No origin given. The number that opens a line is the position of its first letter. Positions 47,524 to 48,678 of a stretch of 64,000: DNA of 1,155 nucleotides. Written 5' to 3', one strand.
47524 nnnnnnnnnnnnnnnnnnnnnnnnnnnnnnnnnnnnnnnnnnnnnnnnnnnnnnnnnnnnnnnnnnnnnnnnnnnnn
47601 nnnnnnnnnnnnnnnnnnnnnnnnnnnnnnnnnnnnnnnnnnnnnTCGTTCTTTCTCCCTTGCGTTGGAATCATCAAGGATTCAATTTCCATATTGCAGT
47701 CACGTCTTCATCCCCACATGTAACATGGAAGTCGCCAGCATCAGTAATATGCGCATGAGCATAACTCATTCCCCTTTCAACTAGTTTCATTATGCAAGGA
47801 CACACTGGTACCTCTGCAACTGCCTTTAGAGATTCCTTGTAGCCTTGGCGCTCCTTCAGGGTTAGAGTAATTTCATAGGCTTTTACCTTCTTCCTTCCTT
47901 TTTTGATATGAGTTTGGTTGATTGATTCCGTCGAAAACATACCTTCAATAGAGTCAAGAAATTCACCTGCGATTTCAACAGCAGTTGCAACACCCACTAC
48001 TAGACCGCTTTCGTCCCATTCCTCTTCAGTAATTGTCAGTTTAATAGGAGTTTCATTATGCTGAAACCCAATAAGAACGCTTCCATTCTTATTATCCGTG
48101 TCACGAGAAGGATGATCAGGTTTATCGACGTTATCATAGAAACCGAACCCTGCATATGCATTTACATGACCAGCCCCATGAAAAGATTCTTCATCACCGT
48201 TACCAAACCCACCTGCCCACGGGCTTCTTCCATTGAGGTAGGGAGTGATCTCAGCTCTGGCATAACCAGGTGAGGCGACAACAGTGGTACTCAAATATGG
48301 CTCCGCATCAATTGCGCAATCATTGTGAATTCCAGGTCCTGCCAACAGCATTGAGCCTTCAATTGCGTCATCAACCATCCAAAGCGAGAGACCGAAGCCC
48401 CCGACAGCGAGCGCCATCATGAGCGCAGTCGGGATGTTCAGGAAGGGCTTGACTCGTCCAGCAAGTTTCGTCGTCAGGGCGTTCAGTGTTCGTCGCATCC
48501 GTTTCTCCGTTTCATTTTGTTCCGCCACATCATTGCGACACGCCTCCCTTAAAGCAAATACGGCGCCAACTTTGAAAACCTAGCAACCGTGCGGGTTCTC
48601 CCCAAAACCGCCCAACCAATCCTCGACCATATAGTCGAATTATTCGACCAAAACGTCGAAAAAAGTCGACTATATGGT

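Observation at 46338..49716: Sensor-less sigma-54 activator, three phased TCGAC-N6-GTCGA dyads and a GG-N10-GC promoter driving two AT-rich orphan membrane-anchored proteins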

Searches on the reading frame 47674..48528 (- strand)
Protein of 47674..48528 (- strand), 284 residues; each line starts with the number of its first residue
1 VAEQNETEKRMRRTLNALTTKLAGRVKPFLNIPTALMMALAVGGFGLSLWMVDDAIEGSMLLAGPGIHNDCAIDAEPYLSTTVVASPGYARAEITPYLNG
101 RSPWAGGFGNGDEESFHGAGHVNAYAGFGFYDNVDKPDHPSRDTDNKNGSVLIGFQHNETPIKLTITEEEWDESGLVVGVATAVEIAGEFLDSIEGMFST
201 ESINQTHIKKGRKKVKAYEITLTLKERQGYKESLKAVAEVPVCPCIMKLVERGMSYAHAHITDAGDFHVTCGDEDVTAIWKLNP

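Call 4: search_protein_families(library=pfam, proteins=[window:47674-48528:-], max_evalue=0.1)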
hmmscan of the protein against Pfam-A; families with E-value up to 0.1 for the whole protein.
window:47674-48528:- (284 aa): 0 families

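Call 5: search_protein_families(library=ncbifam, proteins=[window:47674-48528:-], max_evalue=0.1)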
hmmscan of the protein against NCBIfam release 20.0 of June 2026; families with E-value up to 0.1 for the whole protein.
window:47674-48528:- (284 aa): 0 families

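Call 8: find_homologous_proteins(query=window:47674-48498:-)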
Query window:47674-48498:- (274 aa): 12 proteins with E <= 0.001 among 1037 candidates.
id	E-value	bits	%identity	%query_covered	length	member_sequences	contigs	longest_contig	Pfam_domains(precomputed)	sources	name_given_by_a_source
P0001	1.6e-184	630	100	100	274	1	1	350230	-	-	-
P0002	2.0e-24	104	33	96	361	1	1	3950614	-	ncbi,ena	-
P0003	6.6e-17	80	54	36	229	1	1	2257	-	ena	-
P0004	8.0e-17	79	75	22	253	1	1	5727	-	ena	-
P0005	3.5e-16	77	69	22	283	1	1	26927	-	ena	-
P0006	4.7e-16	77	96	16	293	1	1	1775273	-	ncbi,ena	-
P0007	6.4e-16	77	91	17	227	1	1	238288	-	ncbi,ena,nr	ncbi:MAG: hypothetical protein OXT69_06625 [Candidatus Poribacteria bacterium]|nr:hypothetical prote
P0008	5.4e-15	73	90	18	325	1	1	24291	-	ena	-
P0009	1.3e-14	72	81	17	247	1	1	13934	-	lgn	-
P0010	6.5e-13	67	75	18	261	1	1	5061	-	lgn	-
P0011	2.0e-10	59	31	39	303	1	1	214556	-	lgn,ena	-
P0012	7.0e-5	40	35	39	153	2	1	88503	-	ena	-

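Call 12: find_encoding_contigs(protein=P0006, flank=8000, max_places=3)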
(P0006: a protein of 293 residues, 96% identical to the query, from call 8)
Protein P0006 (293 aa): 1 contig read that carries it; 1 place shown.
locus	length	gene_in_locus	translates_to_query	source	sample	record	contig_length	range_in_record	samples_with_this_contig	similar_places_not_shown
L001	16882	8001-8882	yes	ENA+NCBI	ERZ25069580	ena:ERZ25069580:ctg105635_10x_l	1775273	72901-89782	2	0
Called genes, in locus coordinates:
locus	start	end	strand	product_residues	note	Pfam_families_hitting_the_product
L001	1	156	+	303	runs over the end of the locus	PF00685:Sulfotransfer_1, PF13469:Sulfotransfer_3 (weak)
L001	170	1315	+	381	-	PF00294:PfkB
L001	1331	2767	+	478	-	-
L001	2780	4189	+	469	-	PF13807:GNVR (weak)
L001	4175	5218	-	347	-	PF02912:Phe_tRNA-synt_N, PF01409:tRNA-synt_2d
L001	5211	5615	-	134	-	PF00453:Ribosomal_L20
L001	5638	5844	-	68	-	PF01632:Ribosomal_L35p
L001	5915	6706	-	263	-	PF01261:AP_endonuc_2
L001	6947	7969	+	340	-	PF00158:Sigma54_activat, PF14532:Sigma54_activ_2, PF01078:Mg_chelatase (faint), PF00004:AAA, PF07724:AAA_2 (weak), PF07728:AAA_5, PF25601:AAA_lid_14, PF02954:HTH_8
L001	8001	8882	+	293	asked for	-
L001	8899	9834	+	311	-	-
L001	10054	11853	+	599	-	PF02516:STT3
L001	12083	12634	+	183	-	PF01066:CDP-OH_P_transf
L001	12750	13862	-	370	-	PF01408:GFO_IDH_MocA, PF02894:GFO_IDH_MocA_C, PF22725:GFO_IDH_MocA_C3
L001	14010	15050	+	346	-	PF14597:Lactamase_B_5, PF00753:Lactamase_B (weak), PF07883:Cupin_2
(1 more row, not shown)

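Call 13: find_encoding_contigs(protein=P0007, flank=8000, max_places=3)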
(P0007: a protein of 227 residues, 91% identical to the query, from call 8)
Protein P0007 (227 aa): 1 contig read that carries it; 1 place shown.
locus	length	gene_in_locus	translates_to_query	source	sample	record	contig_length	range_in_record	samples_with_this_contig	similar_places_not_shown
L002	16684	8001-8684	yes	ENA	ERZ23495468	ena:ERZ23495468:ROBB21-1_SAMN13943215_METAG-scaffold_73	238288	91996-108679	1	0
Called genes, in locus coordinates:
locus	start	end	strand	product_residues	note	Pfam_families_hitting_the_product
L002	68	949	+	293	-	PF00480:ROK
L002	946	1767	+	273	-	-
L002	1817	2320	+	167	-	PF00903:Glyoxalase, PF13669:Glyoxalase_4 (faint)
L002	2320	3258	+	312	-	PF00389:2-Hacid_dh, PF02826:2-Hacid_dh_C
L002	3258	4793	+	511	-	-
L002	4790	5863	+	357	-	PF25174:Beta-prop_THOC3 (faint), PF26550:Tricorn_2nd (weak), PF07676:PD40 (faint), PF06832:BiPBP_C (faint), PF26549:Tricorn_N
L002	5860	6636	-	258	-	-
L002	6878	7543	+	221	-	PF13489:Methyltransf_23, PF08241:Methyltransf_11 (faint), PF08242:Methyltransf_12 (faint), PF13649:Methyltransf_25 (faint)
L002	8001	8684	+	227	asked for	-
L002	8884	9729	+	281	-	-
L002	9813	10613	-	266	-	PF01555:N6_N4_Mtase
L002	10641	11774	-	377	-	PF04055:Radical_SAM, PF19288:CofH_C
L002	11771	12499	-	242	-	PF00557:Peptidase_M24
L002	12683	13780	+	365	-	PF00248:Aldo_ket_red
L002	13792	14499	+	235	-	PF06778:Chlor_dismutase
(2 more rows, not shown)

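Call 14: find_encoding_contigs(protein=P0002, flank=8000, max_places=3)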
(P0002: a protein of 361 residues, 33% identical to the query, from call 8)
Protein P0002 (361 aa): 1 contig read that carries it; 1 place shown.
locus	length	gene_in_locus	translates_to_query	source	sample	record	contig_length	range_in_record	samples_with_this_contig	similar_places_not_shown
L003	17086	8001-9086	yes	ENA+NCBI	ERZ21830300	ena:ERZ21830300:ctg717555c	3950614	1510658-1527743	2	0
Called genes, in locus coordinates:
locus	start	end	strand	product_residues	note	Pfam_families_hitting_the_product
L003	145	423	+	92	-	-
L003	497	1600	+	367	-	PF01408:GFO_IDH_MocA, PF22725:GFO_IDH_MocA_C3, PF02894:GFO_IDH_MocA_C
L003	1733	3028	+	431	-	PF03952:Enolase_N, PF00113:Enolase_C, PF13378:MR_MLE_C (weak)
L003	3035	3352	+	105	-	-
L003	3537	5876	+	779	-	PF00549:Ligase_CoA (faint), PF01343:Peptidase_S49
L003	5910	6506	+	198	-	PF01135:PCMT, PF00398:RrnaAD (weak), PF13649:Methyltransf_25 (weak)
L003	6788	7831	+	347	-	PF00158:Sigma54_activat, PF14532:Sigma54_activ_2, PF07728:AAA_5 (weak), PF25601:AAA_lid_14, PF02954:HTH_8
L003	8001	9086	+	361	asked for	-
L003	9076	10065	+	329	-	-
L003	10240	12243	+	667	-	PF02516:STT3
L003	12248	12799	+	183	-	PF01066:CDP-OH_P_transf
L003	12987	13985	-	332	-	PF01261:AP_endonuc_2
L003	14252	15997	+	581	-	PF03235:GmrSD_N, PF07510:GmrSD_C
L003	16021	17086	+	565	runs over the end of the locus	PF03235:GmrSD_N, PF07510:GmrSD_C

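Call 31: find_encoding_contigs(protein=window:47674-48498:-, flank=1000, max_places=2)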
Protein window:47674-48498:- (274 aa): 1 contig read that carries it; 1 place shown.
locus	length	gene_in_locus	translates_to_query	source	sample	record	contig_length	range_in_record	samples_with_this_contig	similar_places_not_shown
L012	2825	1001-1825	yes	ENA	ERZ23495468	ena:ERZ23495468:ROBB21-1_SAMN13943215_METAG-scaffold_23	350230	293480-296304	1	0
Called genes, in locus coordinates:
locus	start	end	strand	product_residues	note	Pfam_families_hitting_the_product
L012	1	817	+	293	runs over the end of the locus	PF00158:Sigma54_activat, PF14532:Sigma54_activ_2, PF25601:AAA_lid_14, PF02954:HTH_8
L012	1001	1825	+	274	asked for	-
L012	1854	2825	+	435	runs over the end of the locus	-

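Call 32: find_encoding_contigs(protein=P0005, flank=6000, max_places=2)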
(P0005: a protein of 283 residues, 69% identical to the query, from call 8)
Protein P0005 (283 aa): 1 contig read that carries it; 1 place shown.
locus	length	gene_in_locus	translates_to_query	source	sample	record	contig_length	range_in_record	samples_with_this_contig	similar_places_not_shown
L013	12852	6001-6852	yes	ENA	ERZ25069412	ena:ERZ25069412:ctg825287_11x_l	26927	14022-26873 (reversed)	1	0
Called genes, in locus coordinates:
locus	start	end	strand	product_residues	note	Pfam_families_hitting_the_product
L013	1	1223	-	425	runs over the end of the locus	?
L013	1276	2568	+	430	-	PF07969:Amidohydro_3 (weak), PF01979:Amidohydro_1, PF07969:Amidohydro_3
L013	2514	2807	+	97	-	PF05496:RuvB_N (weak), PF00004:AAA (weak)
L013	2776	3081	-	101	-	-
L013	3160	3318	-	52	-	-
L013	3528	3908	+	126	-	PF12002:MgsA_C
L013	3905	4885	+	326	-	PF00389:2-Hacid_dh, PF02826:2-Hacid_dh_C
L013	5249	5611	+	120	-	PF04542:Sigma70_r2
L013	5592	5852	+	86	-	PF08281:Sigma70_r4_2, PF04545:Sigma70_r4 (faint)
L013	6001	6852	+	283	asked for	-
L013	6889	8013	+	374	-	-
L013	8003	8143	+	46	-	-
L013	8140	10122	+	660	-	PF02516:STT3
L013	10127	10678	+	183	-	PF01066:CDP-OH_P_transf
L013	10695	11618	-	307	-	PF01040:UbiA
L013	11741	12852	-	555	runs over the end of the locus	PF00528:BPD_transp_1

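Call 33: find_encoding_contigs(protein=P0008, flank=6000, max_places=2)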
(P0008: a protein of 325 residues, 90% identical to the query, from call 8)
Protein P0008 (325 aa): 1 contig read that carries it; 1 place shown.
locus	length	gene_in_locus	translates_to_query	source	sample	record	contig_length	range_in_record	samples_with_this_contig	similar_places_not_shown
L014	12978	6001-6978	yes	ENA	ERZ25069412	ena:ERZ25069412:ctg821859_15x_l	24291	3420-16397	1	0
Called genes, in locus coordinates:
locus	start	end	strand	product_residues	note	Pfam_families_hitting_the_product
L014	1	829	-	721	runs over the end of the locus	-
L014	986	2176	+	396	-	PF07969:Amidohydro_3 (weak), PF01979:Amidohydro_1, PF07969:Amidohydro_3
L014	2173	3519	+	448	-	PF05496:RuvB_N, PF00158:Sigma54_activat (faint), PF13191:AAA_16 (faint), PF00004:AAA, PF07728:AAA_5, PF13173:AAA_14, PF16193:AAA_assoc_2, PF12002:MgsA_C, +1 more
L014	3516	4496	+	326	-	PF00389:2-Hacid_dh, PF02826:2-Hacid_dh_C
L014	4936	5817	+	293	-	PF00158:Sigma54_activat, PF14532:Sigma54_activ_2, PF25601:AAA_lid_14, PF02954:HTH_8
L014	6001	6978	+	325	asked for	-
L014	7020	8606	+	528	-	-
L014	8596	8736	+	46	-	-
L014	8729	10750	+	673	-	PF02516:STT3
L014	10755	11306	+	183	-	PF01066:CDP-OH_P_transf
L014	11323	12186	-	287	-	PF01040:UbiA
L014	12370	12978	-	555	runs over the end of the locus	PF00528:BPD_transp_1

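Call 34: find_encoding_contigs(protein=P0011, flank=6000, max_places=2)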
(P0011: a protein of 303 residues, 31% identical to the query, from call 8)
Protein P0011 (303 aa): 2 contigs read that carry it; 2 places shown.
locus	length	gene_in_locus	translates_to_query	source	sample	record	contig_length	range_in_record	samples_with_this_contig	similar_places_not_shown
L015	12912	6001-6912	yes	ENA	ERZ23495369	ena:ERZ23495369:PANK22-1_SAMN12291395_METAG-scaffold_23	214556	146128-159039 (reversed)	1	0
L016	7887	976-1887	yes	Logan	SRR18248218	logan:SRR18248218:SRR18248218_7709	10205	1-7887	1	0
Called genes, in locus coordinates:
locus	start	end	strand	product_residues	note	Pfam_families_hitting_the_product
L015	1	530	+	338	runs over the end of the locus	-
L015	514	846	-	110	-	PF10502:Peptidase_S26 (faint), PF00717:Peptidase_S24 (weak)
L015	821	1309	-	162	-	PF09055:Sod_Ni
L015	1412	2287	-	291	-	PF00753:Lactamase_B, PF12706:Lactamase_B_2 (weak)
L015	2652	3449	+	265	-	PF05721:PhyH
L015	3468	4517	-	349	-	PF01408:GFO_IDH_MocA, PF22725:GFO_IDH_MocA_C3 (weak), PF02894:GFO_IDH_MocA_C (weak)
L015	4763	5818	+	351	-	PF00158:Sigma54_activat, PF01078:Mg_chelatase (faint), PF14532:Sigma54_activ_2, PF07728:AAA_5 (weak), PF25601:AAA_lid_14, PF02954:HTH_8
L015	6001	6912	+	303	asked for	-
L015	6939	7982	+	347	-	-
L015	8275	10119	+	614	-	-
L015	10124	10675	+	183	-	PF01066:CDP-OH_P_transf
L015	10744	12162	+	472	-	PF00884:Sulfatase, PF01663:Phosphodiest, PF16347:SGSH_C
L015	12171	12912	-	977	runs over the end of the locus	-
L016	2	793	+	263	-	?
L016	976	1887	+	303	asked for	-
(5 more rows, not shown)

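Call 41: search_protein_families(library=padloc, proteins=[window:47674-48498:-], max_evalue=0.1)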
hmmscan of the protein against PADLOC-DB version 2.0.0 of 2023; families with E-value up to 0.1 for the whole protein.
window:47674-48498:- (274 aa): 0 families

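Call 42: search_protein_families(library=phrogs, proteins=[window:47674-48498:-], max_evalue=0.1)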
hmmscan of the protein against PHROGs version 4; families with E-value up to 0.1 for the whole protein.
window:47674-48498:- (274 aa): 0 families

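Call 54: search_protein_representatives(alignment_id=A1)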
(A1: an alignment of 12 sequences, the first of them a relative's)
Query: 12 sequences, 353 profile positions. Proteins with E-value up to 0.001 (for the whole library): 18; up to 1e-10: 15; up to 1e-30: 10. The best 18 are listed.
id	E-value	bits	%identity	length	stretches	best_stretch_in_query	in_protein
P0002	4.6e-125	434.6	-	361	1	1-352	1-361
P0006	1.8e-75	271.5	-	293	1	58-351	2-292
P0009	1.3e-73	265.4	-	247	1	101-338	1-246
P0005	4.3e-70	253.8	-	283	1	101-352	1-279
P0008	2.1e-60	221.9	-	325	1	101-352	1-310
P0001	3.6e-60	221.2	-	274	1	101-351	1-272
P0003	3.2e-54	201.6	-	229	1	101-325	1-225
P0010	5.1e-53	197.6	-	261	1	101-341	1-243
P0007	1.2e-50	189.9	-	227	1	101-317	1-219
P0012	3.9e-44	168.4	-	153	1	101-269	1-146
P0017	1.5e-21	94.2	-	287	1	63-120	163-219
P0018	2.3e-17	80.4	-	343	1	53-123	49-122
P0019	1.1e-11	61.7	-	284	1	110-318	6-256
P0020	1.5e-11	61.2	-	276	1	105-183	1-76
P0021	2.1e-11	60.8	-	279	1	110-197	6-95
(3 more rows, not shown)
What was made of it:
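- Closest known: PEP-CTERM/exosortase sorting systems with the PrsK/PrsR sigma-54 regulon. Different: The family is tiny, with 18 representatives (call 54).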

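Call 61: predict_structure(alignment_id=A1)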
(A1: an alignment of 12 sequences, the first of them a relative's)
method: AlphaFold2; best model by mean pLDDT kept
length: 274 residues; sequences in the alignment: 12
mean_pLDDT: 41.4   pTM: 0.25
mean pLDDT of the five models: 41.4, 40.1, 38.1, 37.8, 36.5
residues with pLDDT >= 90: 0; 70-90: 22; 50-70: 36; < 50: 216
segments of 3 or more residues with pLDDT < 50: 52-55, 57-155, 164-200, 202-274
pLDDT, mean of each block of 10 residues (from residue 1): 53 55 81 85 66 45 36 29 29 28 28 31 37 37 33 47 47 42 41 40 43 41 32 37 28 25 28 26
secondary structure, 60 per line:
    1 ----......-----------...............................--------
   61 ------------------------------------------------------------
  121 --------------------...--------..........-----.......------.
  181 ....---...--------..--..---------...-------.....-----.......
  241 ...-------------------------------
elements in order: H5-10 H22-52 E141-143 E152-161 E167-173 H180-184 E188-190 E214-216 H224-228 H234-243

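Call 64: find_encoding_contigs(protein=P0012, flank=5000, max_places=2)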
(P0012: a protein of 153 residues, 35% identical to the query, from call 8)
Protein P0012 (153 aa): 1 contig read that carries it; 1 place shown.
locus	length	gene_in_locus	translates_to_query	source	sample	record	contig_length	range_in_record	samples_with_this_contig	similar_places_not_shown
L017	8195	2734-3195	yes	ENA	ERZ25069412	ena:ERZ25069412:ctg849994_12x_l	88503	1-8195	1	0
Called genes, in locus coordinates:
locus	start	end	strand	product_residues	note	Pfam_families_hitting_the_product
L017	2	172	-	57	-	?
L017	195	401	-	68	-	PF01632:Ribosomal_L35p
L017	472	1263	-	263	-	PF01261:AP_endonuc_2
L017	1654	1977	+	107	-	PF00158:Sigma54_activat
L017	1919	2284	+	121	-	PF00158:Sigma54_activat, PF25601:AAA_lid_14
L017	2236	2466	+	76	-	PF02954:HTH_8 (weak)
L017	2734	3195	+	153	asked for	-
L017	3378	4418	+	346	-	-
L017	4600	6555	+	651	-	PF02516:STT3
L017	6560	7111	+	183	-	PF01066:CDP-OH_P_transf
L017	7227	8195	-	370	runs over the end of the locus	PF01408:GFO_IDH_MocA, PF02894:GFO_IDH_MocA_C, PF22725:GFO_IDH_MocA_C3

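Call 65: find_encoding_contigs(protein=P0009, flank=5000, max_places=2)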
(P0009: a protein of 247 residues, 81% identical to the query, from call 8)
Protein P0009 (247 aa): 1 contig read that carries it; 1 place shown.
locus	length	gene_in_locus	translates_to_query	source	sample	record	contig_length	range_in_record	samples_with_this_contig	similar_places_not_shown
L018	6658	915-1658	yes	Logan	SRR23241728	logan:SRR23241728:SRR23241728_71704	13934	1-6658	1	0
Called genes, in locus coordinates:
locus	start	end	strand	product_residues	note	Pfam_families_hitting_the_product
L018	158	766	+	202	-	PF04542:Sigma70_r2, PF08281:Sigma70_r4_2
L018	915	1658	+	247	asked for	-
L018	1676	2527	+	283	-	-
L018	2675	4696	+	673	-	PF02516:STT3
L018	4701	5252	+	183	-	PF01066:CDP-OH_P_transf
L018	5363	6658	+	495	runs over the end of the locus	PF00884:Sulfatase, PF01663:Phosphodiest (weak), PF16347:SGSH_C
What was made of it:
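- In L013 and L018 it sits exactly where an anti-sigma gene would sit, directly after an ECF sigma gene with no other anti-sigma gene nearby (calls 32, 65).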

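Call 66: find_encoding_contigs(protein=P0019, flank=5000, max_places=2)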
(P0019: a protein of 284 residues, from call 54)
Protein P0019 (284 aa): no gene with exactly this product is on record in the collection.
